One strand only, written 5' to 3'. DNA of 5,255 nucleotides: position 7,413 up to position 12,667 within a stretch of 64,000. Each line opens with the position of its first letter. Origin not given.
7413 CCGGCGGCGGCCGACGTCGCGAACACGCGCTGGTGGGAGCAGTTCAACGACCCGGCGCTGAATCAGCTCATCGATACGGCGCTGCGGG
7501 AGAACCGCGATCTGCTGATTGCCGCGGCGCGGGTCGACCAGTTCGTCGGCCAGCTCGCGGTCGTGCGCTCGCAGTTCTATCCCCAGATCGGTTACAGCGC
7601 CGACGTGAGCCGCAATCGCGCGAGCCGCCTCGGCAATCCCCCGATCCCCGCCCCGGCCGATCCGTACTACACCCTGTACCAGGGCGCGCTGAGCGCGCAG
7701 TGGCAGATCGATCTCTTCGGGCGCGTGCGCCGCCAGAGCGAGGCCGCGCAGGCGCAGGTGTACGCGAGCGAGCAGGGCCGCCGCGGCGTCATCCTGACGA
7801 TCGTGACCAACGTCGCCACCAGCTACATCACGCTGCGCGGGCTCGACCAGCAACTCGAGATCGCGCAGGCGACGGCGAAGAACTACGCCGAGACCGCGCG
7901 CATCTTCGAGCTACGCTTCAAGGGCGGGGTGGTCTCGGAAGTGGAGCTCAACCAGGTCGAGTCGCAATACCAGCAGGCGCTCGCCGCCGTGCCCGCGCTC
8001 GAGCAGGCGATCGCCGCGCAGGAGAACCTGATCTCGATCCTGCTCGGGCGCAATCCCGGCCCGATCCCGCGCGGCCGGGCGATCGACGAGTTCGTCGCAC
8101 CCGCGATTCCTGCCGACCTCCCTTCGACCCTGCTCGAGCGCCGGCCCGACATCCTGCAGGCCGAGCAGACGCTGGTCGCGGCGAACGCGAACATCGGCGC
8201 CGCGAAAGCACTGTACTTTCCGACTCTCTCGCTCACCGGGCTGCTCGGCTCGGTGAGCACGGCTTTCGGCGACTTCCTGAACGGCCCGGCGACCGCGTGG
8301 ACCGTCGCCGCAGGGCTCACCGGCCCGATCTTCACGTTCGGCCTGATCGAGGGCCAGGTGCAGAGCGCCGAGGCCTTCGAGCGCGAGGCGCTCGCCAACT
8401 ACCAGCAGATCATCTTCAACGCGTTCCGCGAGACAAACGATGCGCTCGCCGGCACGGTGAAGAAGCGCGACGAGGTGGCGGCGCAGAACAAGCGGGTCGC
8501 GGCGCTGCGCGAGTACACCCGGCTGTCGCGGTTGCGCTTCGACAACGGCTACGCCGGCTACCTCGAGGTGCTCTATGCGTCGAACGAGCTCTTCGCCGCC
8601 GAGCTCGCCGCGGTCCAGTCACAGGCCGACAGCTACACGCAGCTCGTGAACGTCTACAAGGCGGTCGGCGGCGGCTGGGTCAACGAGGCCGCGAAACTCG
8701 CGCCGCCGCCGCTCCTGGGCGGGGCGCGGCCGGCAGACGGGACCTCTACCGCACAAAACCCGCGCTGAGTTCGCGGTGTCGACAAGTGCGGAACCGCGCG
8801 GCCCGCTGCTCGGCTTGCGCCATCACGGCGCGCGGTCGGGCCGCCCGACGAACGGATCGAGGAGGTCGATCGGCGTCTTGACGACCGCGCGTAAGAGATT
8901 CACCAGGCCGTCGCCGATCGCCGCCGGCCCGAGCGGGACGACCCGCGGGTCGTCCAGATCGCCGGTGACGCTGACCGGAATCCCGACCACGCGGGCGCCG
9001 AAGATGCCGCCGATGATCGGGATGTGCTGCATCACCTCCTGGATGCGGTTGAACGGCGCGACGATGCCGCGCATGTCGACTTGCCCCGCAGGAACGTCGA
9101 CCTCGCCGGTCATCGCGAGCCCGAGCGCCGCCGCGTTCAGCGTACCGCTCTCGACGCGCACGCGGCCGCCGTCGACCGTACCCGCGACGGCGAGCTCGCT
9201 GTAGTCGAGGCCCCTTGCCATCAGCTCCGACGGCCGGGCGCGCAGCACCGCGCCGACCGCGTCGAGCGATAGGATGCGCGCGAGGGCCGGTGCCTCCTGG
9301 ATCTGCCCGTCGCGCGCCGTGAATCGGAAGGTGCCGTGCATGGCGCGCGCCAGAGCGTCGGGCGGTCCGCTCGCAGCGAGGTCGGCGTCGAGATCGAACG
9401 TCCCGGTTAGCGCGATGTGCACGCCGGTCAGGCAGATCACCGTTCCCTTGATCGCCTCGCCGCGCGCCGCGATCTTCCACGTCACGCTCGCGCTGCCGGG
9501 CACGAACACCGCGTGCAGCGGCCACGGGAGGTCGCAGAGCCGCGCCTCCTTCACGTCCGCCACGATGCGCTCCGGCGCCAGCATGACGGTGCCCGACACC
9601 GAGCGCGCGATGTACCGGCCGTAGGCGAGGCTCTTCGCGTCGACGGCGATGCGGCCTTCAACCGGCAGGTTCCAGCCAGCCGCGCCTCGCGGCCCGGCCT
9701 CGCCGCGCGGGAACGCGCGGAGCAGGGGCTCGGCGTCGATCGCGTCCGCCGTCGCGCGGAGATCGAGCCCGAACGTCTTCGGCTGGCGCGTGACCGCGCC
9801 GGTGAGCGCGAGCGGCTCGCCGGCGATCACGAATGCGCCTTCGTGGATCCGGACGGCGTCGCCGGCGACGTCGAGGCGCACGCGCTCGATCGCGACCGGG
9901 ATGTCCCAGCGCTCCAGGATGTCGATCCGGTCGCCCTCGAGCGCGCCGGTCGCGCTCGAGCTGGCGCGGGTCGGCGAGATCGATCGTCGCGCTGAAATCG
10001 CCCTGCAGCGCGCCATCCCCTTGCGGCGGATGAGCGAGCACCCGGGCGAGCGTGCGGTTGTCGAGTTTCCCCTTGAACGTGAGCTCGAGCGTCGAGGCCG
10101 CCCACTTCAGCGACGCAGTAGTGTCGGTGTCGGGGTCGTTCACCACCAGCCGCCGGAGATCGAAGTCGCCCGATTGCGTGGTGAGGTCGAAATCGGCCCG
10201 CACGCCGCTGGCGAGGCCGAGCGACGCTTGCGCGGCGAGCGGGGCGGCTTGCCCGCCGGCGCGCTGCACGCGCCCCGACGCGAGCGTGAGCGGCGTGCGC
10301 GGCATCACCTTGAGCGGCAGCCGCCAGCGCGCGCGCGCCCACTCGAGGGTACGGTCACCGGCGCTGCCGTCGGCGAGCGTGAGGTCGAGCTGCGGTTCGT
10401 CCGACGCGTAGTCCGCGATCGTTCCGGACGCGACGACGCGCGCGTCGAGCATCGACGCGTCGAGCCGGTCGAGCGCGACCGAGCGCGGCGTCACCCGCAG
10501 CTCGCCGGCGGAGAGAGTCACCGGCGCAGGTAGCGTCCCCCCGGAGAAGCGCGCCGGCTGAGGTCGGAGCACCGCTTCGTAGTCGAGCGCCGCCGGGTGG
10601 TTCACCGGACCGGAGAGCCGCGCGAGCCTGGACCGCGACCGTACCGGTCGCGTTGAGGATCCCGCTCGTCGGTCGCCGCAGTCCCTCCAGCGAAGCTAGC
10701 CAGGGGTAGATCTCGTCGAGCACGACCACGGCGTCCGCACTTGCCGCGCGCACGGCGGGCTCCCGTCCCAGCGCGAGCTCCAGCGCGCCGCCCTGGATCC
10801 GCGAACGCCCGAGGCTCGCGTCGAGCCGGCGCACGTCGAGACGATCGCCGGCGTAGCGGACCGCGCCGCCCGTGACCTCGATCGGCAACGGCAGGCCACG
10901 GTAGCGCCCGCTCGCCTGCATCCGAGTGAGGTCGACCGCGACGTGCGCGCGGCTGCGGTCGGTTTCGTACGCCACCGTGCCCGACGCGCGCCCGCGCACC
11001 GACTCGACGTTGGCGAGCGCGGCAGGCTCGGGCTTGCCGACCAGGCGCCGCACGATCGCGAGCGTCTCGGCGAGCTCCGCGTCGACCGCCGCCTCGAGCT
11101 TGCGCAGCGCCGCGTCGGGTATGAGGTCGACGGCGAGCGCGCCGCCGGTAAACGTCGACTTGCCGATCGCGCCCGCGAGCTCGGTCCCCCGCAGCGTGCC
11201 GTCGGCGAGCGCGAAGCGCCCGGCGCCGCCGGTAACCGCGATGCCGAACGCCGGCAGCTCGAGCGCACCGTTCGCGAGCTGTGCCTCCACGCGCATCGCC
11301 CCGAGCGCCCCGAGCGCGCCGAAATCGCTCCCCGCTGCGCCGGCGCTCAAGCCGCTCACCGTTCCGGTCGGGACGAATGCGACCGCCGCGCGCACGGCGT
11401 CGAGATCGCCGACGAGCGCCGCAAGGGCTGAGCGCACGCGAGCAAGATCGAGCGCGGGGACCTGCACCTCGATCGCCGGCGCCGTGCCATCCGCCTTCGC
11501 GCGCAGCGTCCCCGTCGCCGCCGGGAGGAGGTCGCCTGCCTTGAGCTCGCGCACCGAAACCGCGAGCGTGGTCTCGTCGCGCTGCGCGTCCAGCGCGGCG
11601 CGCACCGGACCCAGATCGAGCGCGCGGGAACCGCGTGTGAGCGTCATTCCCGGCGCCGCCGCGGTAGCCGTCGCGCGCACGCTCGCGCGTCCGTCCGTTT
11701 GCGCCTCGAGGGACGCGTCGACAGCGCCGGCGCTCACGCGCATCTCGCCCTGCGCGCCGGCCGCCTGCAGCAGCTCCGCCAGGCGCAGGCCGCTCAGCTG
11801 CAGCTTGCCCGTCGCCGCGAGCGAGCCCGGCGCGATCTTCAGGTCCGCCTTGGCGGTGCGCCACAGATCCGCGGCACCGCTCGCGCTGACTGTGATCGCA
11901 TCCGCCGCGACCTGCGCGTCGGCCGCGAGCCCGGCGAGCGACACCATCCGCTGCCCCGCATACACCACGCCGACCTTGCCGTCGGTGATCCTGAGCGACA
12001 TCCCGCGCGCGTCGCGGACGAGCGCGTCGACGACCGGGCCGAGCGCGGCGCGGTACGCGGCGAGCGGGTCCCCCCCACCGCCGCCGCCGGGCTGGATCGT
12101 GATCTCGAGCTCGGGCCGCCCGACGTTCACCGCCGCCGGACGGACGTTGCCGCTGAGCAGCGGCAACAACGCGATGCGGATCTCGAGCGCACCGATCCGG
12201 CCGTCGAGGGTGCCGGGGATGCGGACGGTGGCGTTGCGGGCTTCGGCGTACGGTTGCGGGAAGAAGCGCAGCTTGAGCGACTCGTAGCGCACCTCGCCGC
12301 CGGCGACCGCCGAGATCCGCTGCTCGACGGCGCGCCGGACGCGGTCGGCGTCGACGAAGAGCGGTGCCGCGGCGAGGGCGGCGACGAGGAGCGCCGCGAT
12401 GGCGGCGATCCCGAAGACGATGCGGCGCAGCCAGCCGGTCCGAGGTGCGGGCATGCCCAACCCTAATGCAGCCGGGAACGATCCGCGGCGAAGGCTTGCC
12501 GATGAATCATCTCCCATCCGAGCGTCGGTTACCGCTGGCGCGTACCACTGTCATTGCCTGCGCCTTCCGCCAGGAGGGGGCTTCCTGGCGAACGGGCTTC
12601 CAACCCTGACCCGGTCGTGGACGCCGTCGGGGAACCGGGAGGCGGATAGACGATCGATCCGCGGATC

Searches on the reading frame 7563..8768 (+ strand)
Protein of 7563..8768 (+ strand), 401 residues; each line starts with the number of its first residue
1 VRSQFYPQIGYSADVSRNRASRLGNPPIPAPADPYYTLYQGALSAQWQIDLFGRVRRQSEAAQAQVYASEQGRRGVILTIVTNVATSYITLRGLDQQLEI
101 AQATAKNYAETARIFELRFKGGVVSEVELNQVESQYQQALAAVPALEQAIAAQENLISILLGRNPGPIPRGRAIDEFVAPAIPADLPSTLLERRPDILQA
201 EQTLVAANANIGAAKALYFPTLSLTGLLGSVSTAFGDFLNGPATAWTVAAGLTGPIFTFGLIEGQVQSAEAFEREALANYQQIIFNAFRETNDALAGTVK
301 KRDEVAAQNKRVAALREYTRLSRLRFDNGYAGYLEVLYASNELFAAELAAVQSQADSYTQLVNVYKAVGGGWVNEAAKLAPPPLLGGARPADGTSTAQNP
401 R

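Call 6: search_protein_families(library=pfam, proteins=[window:7563-8768:+], max_evalue=0.01)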
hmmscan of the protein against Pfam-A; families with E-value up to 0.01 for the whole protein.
window:7563-8768:+ (401 aa): 1 family
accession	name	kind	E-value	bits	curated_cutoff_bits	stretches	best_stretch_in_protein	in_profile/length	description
PF02321.23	OEP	-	5.6e-43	147.4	22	2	184-369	2-187/187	Outer membrane efflux protein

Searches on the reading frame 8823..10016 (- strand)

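Call 6: search_protein_families(library=pfam, proteins=[window:8823-10016:-], max_evalue=0.01)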
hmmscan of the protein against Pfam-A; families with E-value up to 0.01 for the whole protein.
window:8823-10016:- (397 aa): 1 family
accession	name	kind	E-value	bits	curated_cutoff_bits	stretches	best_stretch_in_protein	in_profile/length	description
PF13116.12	YhdP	-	4e-10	38.7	46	1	205-359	1050-1224/1224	YhdP protein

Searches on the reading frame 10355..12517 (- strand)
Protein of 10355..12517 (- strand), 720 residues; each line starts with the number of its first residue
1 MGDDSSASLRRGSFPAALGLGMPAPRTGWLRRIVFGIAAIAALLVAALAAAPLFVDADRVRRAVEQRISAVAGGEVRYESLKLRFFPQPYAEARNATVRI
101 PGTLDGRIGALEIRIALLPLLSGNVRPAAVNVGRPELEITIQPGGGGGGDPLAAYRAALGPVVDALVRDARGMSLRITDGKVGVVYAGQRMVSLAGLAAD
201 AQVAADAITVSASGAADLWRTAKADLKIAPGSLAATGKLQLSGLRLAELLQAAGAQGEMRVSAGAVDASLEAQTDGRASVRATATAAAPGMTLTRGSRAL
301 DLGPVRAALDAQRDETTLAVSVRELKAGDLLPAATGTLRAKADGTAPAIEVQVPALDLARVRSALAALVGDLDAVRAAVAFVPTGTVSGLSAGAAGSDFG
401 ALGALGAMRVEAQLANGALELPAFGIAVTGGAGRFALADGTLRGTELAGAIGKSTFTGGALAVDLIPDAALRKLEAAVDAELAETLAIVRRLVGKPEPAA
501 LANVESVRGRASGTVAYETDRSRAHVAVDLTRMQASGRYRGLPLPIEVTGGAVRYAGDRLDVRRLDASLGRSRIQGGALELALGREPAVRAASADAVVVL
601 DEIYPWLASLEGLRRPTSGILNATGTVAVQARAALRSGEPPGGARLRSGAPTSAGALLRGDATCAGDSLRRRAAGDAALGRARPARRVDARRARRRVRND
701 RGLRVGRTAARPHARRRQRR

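Call 6: search_protein_families(library=pfam, proteins=[window:10355-12517:-], max_evalue=0.01)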
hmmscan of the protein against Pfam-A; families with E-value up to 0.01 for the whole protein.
window:10355-12517:- (720 aa): 2 families
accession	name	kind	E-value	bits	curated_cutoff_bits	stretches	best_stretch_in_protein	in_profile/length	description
PF05170.20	AsmA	-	6e-05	22.5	29.8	1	37-141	9-119/607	AsmA family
PF13116.12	YhdP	-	0.0065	14.8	46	0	32-398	9-368/1224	YhdP protein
